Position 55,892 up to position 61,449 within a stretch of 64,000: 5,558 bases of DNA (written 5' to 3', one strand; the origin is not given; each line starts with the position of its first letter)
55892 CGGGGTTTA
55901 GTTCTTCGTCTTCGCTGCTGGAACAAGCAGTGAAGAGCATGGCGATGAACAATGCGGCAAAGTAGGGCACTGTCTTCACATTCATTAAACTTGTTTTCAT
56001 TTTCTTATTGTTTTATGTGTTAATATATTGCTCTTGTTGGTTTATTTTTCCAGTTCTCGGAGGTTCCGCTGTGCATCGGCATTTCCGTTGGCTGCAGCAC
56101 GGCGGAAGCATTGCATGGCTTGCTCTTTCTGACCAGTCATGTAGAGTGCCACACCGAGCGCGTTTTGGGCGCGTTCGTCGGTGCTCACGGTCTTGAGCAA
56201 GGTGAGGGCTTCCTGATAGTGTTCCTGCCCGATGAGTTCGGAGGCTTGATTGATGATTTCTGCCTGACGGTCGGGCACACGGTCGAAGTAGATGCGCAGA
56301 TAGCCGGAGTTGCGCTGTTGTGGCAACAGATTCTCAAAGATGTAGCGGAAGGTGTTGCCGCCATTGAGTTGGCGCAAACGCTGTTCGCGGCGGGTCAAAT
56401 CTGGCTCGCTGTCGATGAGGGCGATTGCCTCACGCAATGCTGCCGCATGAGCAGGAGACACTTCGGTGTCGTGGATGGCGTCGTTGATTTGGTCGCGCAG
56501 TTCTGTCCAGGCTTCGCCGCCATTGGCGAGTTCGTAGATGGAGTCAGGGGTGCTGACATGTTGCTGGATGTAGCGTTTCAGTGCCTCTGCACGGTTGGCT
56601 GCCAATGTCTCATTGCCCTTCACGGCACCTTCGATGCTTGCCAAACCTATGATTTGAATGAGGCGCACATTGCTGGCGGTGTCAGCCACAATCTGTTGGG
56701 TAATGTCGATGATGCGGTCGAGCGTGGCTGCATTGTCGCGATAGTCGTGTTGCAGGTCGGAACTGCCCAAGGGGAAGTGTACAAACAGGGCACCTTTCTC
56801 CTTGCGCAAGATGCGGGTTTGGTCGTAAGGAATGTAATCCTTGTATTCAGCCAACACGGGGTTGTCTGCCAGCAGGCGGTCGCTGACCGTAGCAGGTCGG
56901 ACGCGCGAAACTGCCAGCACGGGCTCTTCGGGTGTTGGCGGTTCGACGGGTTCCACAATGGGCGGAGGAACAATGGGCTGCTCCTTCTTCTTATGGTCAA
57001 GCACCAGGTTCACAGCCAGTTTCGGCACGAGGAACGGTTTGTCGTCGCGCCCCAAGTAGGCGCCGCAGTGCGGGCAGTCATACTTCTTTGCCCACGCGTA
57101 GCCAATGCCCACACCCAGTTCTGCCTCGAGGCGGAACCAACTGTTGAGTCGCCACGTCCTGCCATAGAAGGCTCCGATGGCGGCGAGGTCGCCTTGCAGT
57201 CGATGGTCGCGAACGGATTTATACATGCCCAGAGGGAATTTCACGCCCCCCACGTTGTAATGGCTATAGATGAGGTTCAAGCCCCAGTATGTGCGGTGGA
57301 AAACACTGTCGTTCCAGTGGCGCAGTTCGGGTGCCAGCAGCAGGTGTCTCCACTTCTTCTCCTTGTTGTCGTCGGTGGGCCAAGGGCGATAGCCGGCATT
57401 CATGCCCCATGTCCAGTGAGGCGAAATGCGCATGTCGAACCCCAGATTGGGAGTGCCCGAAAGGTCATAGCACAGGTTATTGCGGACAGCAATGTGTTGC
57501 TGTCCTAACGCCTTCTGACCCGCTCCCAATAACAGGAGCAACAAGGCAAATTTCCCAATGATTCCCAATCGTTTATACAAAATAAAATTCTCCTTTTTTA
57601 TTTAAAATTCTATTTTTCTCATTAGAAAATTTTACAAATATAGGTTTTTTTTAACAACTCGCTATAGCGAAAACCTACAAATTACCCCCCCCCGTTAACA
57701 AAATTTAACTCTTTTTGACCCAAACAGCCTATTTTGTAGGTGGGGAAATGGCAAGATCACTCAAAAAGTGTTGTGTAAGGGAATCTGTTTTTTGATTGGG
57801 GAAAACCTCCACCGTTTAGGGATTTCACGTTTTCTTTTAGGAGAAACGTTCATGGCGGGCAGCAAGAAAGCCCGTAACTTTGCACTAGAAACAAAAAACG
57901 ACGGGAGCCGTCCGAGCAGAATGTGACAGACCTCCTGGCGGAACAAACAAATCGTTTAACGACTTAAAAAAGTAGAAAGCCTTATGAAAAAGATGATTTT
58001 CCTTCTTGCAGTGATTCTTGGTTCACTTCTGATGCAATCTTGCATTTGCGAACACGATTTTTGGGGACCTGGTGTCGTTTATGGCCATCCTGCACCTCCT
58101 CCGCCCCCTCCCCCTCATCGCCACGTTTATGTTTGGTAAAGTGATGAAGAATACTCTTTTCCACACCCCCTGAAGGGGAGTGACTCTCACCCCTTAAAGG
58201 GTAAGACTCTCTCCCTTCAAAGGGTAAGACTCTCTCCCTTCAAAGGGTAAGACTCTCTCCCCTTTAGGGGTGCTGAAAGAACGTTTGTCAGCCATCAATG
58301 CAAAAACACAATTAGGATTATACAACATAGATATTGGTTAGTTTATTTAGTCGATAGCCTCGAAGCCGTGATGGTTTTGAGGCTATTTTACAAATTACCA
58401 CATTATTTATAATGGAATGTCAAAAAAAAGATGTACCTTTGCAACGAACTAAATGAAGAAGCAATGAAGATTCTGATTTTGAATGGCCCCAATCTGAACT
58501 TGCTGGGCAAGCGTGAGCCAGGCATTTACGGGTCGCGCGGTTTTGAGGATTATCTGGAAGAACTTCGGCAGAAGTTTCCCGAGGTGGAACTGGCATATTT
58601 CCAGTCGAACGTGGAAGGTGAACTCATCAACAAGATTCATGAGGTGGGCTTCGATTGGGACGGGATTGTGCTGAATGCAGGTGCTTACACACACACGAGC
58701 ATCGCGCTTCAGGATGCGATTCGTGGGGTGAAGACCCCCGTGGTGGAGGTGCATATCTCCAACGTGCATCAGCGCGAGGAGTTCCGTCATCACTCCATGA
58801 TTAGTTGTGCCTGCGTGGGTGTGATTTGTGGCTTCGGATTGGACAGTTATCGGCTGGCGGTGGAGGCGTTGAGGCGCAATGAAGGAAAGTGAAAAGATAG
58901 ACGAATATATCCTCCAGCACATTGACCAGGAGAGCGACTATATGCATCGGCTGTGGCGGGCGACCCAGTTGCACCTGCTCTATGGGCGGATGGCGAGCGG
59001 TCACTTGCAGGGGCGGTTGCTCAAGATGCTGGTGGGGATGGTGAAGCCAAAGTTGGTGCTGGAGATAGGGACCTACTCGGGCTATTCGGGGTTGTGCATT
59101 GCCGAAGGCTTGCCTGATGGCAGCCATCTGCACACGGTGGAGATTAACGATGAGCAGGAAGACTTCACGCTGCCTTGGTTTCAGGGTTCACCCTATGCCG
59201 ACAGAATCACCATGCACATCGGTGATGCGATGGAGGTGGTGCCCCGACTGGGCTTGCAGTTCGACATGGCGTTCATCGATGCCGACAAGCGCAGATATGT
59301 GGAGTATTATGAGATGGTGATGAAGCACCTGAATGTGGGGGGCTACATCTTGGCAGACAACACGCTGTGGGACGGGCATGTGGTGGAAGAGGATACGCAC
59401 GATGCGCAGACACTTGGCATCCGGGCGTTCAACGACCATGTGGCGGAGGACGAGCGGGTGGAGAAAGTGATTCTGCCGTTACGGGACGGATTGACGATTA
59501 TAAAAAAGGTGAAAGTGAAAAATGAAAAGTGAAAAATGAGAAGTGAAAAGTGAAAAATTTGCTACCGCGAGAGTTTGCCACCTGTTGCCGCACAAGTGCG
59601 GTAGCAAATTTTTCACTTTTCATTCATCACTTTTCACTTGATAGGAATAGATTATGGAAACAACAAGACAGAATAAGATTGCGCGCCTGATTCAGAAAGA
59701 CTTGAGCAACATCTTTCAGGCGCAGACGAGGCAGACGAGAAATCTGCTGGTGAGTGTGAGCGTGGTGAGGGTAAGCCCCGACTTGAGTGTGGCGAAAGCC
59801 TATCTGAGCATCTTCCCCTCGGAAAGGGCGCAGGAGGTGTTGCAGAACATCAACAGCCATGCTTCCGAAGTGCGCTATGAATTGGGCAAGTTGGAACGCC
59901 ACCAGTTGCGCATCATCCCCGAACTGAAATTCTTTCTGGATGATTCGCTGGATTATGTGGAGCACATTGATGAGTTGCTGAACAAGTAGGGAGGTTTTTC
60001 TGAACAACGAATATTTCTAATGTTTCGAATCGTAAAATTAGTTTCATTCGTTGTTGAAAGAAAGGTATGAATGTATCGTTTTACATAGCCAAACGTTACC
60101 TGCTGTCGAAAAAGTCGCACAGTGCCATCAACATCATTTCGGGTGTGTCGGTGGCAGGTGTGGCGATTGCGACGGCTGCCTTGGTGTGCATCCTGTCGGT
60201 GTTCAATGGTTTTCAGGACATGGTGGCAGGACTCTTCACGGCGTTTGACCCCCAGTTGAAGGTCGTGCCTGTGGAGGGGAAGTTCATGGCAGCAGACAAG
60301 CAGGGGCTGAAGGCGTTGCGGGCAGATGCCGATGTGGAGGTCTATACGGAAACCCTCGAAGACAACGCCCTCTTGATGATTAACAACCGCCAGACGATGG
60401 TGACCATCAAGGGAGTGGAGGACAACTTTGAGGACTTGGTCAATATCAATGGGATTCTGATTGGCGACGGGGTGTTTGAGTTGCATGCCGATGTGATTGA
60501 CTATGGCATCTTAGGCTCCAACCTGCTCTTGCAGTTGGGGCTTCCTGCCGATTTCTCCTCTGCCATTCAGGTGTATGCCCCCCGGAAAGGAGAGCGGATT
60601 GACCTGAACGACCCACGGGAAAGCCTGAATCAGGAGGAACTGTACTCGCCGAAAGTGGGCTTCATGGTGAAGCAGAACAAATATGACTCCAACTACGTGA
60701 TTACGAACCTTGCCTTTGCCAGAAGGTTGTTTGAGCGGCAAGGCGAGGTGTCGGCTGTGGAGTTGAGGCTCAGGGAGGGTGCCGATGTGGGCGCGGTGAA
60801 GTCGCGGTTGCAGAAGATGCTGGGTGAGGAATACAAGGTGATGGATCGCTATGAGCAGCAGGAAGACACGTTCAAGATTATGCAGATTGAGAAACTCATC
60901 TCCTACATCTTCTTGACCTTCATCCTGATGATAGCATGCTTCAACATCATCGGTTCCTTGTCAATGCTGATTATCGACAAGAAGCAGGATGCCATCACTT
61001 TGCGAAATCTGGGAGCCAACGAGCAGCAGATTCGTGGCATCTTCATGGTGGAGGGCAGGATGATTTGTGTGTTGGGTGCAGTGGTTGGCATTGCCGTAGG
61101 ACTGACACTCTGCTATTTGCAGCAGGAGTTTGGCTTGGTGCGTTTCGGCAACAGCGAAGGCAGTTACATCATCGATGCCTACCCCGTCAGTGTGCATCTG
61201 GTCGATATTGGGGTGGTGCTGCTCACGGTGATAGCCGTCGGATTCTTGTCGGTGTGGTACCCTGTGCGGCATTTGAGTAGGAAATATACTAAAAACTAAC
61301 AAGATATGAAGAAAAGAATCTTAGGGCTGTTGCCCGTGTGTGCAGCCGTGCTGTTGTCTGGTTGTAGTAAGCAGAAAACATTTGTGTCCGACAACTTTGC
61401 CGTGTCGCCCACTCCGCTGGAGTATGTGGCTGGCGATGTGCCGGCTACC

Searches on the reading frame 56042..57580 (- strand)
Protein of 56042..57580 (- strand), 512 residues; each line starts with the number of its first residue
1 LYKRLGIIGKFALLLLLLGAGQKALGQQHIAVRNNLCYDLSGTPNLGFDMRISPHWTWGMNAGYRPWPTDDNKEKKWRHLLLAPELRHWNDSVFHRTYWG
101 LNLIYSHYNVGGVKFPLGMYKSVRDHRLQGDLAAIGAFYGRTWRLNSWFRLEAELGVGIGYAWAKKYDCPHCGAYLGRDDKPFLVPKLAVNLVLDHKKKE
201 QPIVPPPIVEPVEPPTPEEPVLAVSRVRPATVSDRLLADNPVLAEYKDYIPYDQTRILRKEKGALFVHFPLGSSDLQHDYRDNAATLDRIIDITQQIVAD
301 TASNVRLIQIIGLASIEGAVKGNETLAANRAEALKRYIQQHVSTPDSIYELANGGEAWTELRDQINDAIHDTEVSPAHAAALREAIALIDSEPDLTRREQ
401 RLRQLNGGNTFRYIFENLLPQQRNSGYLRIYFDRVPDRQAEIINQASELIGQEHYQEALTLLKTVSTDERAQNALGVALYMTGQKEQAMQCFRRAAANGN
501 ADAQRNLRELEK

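Call 10: search_protein_families(library=pfam, proteins=[window:56042-57580:-], max_evalue=0.01)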
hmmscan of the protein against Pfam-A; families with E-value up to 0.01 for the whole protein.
window:56042-57580:- (512 aa): 8 families
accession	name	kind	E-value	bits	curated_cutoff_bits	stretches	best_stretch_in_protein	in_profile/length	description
PF12099.14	DUF3575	-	2.2e-44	151.3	21.1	1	15-193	4-174/177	Protein of unknown function (DUF3575)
PF07719.23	TPR_2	-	1.9e-05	24.9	27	1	471-496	3-28/34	Tetratricopeptide repeat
PF00691.25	OmpA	-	8.5e-05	23.3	27.2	1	284-355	14-81/98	OmpA family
PF14559.12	TPR_19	-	0.0005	20.8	25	1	449-503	1-59/68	Tetratricopeptide repeat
PF00515.34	TPR_1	-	0.00069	19.8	27.8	0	471-495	3-27/34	Tetratricopeptide repeat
PF13432.12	TPR_16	-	0.0008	20.2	32.7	1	445-502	3-64/65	Tetratricopeptide repeat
PF13374.12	TPR_10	-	0.0037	17.7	27.5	0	471-496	4-29/42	Tetratricopeptide repeat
PF13424.12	TPR_12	-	0.0039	17.8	30.1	0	452-497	23-73/77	Tetratricopeptide repeat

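Call 15: search_protein_families(library=ncbifam, proteins=[window:56042-57580:-], max_evalue=1)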
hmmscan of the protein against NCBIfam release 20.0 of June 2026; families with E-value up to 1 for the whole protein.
window:56042-57580:- (512 aa): 6 families
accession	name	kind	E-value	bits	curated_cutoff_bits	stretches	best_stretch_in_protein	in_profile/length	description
NF040959.1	MamA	equivalog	0.00058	19.4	200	1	437-502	35-104/204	magnetosome protein MamA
TIGR03789.1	pdsO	hypoth_equivalog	0.0019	17.9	152.2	1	264-359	138-224/243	sortase-associated OmpA-like protein PdsO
NF033786.1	phenyl_MerG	equivalog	0.0034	17.3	350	1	464-510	60-110/217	phenylmercury resistance protein MerG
NF052415.1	T3SS_chap_SctY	equivalog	0.04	14.4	70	1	451-502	18-76/106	type III secretion apparatus assembly chaperone SctY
NF053611.1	YiaD_Gzip_OmpA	equivalog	0.053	13.2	175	1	268-341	105-169/206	YiaD family glycine zipper/OmpA-like lipoprotein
TIGR02521.1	type_IV_pilW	equivalog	0.15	11.6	154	1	453-498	86-128/234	type IV pilus biogenesis/stability protein PilW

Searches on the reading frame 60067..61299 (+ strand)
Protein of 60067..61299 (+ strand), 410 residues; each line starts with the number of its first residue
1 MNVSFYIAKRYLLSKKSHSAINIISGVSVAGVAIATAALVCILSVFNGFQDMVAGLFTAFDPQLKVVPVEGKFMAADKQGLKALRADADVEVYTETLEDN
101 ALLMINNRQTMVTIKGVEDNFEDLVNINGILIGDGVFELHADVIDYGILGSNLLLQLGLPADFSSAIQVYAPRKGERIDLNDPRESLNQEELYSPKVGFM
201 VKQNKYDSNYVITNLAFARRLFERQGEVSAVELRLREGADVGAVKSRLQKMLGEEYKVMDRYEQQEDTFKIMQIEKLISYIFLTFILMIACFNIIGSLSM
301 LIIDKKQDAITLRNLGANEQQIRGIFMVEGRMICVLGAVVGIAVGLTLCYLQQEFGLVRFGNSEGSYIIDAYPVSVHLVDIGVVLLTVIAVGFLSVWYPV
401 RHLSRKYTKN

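Call 75: search_protein_families(library=pfam, proteins=[window:60067-61299:+], max_evalue=0.0001)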
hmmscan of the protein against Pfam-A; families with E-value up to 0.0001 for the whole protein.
window:60067-61299:+ (410 aa): 2 families
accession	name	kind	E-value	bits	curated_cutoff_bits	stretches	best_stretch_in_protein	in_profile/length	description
PF02687.27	FtsX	-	2.5e-15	57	25.5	1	281-406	2-118/120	FtsX-like permease C-terminal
PF12704.14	MacB_PCD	-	4.7e-08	34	27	1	25-250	1-206/207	MacB-like periplasmic core domain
